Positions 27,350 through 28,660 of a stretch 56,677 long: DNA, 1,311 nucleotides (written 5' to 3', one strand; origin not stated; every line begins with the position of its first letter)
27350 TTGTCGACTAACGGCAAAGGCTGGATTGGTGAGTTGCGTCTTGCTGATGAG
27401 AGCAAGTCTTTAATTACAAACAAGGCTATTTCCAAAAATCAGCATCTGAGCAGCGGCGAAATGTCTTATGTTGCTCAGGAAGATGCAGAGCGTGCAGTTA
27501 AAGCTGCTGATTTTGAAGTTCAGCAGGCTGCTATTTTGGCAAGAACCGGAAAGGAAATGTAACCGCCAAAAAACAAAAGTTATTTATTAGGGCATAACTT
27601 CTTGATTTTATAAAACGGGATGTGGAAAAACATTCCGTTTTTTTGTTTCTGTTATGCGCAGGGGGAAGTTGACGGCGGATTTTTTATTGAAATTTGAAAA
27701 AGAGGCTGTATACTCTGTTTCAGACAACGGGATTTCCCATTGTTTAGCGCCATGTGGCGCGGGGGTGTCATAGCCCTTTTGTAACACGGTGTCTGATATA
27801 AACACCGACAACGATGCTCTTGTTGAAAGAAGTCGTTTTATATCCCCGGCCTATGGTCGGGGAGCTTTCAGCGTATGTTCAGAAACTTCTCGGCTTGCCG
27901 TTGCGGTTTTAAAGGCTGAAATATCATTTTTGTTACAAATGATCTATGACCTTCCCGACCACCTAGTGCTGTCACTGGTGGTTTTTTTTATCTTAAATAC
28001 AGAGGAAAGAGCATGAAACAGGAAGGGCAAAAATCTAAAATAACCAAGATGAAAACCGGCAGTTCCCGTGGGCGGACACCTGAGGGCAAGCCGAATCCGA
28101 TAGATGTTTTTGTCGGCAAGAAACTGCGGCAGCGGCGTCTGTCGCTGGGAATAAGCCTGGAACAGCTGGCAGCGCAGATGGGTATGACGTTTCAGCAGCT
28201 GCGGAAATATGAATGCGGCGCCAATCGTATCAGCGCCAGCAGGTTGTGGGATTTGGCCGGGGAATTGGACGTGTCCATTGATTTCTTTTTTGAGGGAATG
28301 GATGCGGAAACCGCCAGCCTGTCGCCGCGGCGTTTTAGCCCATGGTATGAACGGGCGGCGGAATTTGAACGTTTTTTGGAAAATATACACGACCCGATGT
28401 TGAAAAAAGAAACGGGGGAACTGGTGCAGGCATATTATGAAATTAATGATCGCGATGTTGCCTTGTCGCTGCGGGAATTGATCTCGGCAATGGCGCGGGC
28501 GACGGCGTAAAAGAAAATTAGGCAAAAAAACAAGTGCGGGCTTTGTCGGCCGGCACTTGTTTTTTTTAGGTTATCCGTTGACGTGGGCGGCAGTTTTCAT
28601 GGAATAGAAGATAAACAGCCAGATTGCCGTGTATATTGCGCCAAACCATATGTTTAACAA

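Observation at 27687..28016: Structured RNA of about 270 nt upstream of an XRE regulator, with a uORF running through the terminator and ending in ATGA on the regulator's start codon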

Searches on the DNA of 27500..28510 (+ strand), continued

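Call 67: search_with_rna_model(model_id=R2, sources=[L103, L170, L091, L167, L098, L101, L028, L004, L055, L014, L078], max_evalue=5, filters=off, show_alignments=4)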
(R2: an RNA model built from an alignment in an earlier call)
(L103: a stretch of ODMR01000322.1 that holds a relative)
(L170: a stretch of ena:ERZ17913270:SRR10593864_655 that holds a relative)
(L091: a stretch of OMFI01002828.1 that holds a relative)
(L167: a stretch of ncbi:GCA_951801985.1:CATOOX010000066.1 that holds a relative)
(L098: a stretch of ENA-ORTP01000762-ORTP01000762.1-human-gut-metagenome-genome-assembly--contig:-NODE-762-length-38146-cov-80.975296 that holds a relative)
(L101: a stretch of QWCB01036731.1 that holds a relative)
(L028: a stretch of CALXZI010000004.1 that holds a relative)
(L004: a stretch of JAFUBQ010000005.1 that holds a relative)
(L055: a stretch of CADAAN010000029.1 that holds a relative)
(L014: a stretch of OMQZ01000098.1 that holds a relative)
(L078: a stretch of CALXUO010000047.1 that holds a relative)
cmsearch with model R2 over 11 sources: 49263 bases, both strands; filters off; matches with E-value up to 5: 28.
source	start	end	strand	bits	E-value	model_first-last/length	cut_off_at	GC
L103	2219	2385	+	24.1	0.00037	1-148/148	no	0.51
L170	1258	1421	+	23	0.00065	1-148/148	no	0.49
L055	2570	2710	+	18.3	0.0082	1-148/148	no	0.35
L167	1061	1182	+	16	0.028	1-148/148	no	0.38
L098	2933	3025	-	14.8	0.054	1-148/148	no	0.38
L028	2678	2761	+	14.4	0.066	1-148/148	no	0.33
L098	2340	2428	+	11.9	0.25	1-148/148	no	0.4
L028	2628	2710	-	11.5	0.3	1-148/148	no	0.34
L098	2994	3119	+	10.7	0.47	1-148/148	no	0.4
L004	6068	6231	-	10.3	0.59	1-148/148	no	0.45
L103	1569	1656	+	10.1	0.66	1-148/148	no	0.36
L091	1286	1408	+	9.9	0.74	1-148/148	no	0.41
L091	2999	3094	+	9.3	1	1-148/148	no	0.52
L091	3474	3574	-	8.5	1.5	1-148/148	no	0.49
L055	3531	3559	-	8.4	1.6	47-74/148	no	0.38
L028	4999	5156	-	8.4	1.6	1-148/148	no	0.41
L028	4533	4634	+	8.2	1.7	1-148/148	no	0.28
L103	1024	1135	-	8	2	1-148/148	no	0.38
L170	1030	1094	-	7.6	2.5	1-148/148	no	0.22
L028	5570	5698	+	7.5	2.6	1-148/148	no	0.43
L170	3024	3052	+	6.9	3.6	47-75/148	no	0.48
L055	676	783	-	6.8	3.7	1-148/148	no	0.35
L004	116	202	+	6.8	3.8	1-148/148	no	0.31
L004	2863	2978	+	6.6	4.1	1-148/148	no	0.46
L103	3935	4037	+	6.6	4.1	1-148/148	no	0.41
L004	2217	2304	-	6.6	4.2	1-148/148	no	0.3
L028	1828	1921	-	6.3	4.9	1-148/148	no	0.39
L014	2147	2257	-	6.3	4.9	1-148/148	no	0.31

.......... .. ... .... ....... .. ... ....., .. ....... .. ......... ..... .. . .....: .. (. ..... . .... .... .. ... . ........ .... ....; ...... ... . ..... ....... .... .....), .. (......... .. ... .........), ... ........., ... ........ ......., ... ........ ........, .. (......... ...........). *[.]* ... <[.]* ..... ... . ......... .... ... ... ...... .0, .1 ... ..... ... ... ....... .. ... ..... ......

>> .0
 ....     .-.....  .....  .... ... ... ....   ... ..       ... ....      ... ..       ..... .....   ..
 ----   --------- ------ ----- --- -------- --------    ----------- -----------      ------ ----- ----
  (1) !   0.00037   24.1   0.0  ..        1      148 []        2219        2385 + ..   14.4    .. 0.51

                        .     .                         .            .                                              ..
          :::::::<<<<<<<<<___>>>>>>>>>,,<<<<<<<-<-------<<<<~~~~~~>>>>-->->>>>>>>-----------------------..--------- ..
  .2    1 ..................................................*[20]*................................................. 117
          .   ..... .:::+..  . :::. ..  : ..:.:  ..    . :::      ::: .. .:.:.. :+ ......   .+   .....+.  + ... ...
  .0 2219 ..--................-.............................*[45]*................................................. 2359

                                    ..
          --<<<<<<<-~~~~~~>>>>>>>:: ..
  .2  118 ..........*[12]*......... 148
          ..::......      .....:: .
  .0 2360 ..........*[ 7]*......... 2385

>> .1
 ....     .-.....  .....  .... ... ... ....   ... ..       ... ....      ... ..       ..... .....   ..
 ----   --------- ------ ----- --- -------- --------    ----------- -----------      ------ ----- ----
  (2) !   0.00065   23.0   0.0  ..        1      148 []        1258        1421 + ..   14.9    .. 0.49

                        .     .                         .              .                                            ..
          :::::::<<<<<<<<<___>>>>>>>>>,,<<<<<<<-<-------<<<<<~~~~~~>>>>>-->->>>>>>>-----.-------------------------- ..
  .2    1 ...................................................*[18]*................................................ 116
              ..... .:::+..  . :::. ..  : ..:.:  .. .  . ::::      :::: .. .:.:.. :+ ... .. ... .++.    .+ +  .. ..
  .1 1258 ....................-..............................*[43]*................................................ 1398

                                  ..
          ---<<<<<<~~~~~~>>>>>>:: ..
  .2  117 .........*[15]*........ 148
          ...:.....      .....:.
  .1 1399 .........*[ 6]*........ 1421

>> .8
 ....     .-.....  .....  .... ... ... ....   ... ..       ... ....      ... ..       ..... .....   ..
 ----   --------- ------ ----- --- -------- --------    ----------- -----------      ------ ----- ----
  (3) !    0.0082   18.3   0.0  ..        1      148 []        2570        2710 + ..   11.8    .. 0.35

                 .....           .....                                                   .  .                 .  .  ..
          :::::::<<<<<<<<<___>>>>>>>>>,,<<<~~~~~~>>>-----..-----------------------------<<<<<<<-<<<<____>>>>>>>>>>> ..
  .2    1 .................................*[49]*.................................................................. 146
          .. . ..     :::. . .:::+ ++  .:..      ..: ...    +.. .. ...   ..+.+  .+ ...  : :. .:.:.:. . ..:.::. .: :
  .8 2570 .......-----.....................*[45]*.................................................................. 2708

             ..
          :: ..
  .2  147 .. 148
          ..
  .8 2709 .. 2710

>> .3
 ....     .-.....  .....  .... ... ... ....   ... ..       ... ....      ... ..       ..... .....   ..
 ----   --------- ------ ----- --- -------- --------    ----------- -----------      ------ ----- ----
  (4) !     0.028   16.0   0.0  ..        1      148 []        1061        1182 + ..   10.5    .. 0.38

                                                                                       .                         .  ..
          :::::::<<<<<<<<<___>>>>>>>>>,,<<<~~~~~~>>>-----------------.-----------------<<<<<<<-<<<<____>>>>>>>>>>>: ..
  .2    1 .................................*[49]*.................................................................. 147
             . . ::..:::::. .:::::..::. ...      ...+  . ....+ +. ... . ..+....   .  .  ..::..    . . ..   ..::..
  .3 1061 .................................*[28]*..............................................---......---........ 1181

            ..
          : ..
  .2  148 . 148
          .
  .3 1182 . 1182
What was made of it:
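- Tried and rejected: Model R2 (window 3' half) does not reach the short forms (call 67).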

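Call 68: search_with_rna_model(model_id=R2, sources=[window, L001, L002, L003, L004, L005, L006, L007, L008, L009, L010, L011, L012, L013, L014, L015, L016, L017, L018, L019, L020, L021, L022, L023, L024, L025, L026, L027, L028, L029, L030, L031, L032, L033, L034, L035, L036, L037, L038, L039, L040, L041, L042, L043, L044, L045, L046, L047, L048, L049, L050, L051, L052, L053, L054, L055, L056, L057, L058, L059, L060, L061, L062, L063, L064, L065, L066, L067, L068, L069, L070, L071, L072, L073, L074, L075, L076, L077, L078, L079, L080, L087, L088, L089, L090, L091, L092, L093, L094, L095, L096, L097, L098, L099, L100, L101, L102, L103, L104, L105], max_evalue=1)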
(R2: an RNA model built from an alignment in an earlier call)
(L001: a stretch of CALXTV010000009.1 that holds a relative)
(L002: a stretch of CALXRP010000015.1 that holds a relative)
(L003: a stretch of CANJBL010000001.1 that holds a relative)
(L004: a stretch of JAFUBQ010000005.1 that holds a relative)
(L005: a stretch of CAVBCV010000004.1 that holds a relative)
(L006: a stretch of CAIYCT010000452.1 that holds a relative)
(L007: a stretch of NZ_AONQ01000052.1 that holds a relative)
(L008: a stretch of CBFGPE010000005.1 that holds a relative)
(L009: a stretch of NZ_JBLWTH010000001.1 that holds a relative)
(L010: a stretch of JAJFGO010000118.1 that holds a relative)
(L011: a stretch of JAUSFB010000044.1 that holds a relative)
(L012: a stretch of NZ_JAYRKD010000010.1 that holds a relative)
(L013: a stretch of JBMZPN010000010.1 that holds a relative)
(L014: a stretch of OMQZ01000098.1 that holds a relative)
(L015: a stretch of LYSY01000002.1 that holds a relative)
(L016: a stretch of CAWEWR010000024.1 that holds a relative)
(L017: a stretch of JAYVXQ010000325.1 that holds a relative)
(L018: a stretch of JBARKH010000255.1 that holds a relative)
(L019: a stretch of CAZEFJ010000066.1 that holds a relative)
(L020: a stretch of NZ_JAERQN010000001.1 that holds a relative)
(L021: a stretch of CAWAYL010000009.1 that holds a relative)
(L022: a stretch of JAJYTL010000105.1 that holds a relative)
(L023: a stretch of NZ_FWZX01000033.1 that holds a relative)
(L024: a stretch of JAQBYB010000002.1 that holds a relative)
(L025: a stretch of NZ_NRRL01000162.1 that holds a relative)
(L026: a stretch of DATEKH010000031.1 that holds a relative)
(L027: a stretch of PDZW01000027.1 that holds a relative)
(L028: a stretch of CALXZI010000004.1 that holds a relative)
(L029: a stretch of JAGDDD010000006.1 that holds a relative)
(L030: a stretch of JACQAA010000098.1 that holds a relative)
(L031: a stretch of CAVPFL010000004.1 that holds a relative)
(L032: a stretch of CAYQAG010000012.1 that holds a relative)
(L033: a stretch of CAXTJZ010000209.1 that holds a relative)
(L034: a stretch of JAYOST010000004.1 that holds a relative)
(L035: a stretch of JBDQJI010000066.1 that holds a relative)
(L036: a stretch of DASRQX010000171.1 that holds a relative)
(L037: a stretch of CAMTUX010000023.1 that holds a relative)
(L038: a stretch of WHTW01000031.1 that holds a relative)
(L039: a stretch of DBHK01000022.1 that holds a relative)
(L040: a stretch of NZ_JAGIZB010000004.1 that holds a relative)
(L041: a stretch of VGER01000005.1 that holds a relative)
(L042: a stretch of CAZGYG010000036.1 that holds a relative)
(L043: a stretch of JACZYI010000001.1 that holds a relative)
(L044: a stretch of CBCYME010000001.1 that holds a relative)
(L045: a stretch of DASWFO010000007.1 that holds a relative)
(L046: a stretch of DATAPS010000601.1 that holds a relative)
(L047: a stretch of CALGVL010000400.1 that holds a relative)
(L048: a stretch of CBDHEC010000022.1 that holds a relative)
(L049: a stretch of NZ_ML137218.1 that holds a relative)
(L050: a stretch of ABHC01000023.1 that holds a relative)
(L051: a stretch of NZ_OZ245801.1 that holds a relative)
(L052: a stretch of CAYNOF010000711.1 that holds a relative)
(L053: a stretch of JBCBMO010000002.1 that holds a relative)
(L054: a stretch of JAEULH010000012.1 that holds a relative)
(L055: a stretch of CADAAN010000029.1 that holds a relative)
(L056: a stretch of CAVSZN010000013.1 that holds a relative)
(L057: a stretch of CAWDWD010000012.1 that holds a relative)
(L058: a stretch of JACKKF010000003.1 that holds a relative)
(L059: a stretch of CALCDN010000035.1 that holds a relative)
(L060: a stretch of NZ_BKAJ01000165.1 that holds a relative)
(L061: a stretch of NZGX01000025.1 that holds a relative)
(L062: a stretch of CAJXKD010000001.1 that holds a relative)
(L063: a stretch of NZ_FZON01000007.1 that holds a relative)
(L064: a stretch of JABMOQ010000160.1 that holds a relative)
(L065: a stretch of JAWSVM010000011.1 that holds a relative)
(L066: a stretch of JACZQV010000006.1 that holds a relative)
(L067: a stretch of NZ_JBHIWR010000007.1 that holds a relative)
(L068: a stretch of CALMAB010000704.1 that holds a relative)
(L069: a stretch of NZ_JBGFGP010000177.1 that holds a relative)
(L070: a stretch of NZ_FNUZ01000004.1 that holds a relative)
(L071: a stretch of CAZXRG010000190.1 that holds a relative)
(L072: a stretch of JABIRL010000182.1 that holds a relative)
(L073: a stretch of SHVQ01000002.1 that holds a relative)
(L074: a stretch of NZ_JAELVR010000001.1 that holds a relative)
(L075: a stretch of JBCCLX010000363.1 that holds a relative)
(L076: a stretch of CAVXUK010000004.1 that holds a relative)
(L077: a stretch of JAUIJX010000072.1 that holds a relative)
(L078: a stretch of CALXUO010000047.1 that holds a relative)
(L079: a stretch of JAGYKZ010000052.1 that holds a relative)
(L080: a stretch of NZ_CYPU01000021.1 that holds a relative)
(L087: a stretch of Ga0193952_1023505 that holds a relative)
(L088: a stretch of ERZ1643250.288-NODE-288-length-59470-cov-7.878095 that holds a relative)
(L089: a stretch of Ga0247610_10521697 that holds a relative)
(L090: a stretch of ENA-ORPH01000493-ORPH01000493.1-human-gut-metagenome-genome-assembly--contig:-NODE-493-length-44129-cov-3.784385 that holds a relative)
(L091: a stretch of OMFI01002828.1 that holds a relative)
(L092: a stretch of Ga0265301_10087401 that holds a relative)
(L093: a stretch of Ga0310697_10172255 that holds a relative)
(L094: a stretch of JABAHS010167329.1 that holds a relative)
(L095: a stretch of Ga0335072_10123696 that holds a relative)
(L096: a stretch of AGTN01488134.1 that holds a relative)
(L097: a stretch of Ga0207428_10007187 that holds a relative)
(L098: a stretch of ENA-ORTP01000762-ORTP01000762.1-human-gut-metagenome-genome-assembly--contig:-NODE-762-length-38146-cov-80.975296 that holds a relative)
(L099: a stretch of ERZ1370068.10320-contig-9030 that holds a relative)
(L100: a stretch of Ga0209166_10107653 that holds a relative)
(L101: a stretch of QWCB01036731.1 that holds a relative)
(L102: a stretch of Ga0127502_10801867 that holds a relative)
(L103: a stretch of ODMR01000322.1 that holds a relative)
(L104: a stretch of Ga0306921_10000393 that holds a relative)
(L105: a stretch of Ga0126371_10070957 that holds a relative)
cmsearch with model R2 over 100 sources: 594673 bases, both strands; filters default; matches with E-value up to 1: 5.
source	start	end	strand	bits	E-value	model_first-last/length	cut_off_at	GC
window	27836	27985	+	182.4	8.8e-40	1-148/148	no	0.45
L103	2217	2385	+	28.8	0.00036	1-148/148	no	0.51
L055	2570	2710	+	18.3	0.098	1-148/148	no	0.35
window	27745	27870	-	17.3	0.17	1-148/148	no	0.51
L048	2492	2561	-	15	0.58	1-148/148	no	0.67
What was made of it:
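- Nothing else in the window matches it; model R2 finds no second copy on the + strand (call 68).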

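Call 69: search_with_rna_model(model_id=R2, sources=[L106, L107, L108, L109, L110, L111, L112, L113, L114, L115, L116, L117, L118, L119, L120, L121, L122, L123, L124, L125, L126, L127, L128, L129, L130, L131, L132, L133, L134, L135, L136, L137, L138, L139, L140, L141, L142, L143, L144, L145, L146, L147, L148, L149, L150, L151, L152, L153, L154, L155, L156, L157, L158, L159, L160, L161, L162, L163, L164, L165, L166, L167, L170, L173, L176], max_evalue=1)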
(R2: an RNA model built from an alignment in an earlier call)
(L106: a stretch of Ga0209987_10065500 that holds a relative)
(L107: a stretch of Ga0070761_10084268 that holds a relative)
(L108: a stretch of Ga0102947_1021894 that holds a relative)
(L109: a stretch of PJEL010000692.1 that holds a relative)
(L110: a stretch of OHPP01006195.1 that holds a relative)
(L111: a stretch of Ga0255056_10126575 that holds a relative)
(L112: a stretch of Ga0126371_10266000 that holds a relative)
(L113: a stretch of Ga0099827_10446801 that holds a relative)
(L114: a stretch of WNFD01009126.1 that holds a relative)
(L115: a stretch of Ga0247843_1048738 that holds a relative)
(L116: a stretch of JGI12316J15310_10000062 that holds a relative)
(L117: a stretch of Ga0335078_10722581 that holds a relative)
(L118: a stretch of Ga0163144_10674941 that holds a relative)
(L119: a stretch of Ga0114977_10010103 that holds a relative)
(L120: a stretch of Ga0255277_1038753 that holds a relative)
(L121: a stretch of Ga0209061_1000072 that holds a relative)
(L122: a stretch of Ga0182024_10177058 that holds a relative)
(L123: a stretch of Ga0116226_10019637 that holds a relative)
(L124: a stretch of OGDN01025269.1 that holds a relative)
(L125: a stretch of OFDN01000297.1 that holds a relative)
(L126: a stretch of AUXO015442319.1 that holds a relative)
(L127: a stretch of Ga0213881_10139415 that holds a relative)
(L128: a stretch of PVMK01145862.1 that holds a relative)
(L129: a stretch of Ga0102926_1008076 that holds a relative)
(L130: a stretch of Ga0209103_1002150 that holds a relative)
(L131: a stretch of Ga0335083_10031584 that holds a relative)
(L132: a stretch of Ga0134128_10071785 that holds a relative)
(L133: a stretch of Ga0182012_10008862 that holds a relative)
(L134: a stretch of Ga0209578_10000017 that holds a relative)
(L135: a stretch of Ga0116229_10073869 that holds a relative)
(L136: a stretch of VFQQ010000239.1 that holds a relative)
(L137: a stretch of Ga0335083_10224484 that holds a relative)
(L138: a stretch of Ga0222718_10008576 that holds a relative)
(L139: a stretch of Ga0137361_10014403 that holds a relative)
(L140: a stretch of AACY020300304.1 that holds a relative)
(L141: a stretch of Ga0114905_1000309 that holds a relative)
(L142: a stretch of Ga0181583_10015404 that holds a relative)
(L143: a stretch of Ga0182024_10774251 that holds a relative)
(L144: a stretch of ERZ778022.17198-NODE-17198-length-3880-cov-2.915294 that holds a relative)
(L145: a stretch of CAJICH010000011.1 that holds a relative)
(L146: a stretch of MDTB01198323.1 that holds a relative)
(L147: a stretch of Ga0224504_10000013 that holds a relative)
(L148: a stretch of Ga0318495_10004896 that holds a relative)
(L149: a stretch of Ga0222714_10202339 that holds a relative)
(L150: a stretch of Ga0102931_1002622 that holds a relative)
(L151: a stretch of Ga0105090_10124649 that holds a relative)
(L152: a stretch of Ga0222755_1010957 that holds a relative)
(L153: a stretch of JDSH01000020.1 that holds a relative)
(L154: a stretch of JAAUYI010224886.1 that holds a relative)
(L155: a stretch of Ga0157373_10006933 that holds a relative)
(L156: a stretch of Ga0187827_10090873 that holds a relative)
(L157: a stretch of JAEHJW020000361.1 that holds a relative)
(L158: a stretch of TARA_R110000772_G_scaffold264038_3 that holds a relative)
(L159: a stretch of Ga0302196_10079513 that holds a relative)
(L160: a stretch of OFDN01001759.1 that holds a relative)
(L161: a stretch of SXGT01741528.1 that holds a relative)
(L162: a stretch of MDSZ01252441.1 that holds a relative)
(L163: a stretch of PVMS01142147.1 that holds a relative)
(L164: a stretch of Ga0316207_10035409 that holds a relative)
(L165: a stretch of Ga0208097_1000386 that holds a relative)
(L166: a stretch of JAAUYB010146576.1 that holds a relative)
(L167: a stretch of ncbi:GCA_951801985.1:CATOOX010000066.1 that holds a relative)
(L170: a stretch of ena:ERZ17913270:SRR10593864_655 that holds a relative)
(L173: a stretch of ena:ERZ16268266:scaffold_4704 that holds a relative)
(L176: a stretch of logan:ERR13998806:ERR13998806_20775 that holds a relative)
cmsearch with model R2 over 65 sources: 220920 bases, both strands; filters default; matches with E-value up to 1: 1.
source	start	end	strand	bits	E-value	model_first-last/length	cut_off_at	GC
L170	1258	1421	+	23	0.0029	1-148/148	no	0.49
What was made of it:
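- Both lie upstream of XRE paralogues (calls 67-69).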

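Call 74: search_with_rna_model(model_id=R2, sources=[L177, L081, L083, L103, L170], max_evalue=0.001, filters=off, make_alignment=true)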
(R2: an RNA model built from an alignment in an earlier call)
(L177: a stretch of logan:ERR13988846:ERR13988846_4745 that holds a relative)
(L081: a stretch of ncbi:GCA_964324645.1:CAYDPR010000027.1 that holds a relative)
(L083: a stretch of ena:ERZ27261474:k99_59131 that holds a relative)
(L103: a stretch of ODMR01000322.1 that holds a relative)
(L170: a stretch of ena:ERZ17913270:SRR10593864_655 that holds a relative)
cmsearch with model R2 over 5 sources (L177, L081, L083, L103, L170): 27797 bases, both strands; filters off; matches with E-value up to 0.001: 5.
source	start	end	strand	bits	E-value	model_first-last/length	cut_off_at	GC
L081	3827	3974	+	189.5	9.5e-43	1-148/148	no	0.46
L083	3827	3974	+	183.1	2.9e-41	1-148/148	no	0.46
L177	524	673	+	182.4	4.1e-41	1-148/148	no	0.45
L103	2219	2385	+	24.1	0.00021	1-148/148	no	0.51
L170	1258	1421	+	23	0.00037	1-148/148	no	0.49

Alignment A10: 5 matches aligned to the model, 204 columns, each read 5' to 3' on its own strand. Consensus structure (alignment columns), stored with it:
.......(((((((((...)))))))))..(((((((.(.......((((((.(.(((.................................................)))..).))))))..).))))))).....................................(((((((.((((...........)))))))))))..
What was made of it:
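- On Window-type XRE-upstream RNA (model R2): L103 (E = 3.6e-4) and L170 (E = 2.9e-3) are the top non-self hits, and both lie in the expected place (calls 67-69, 74).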
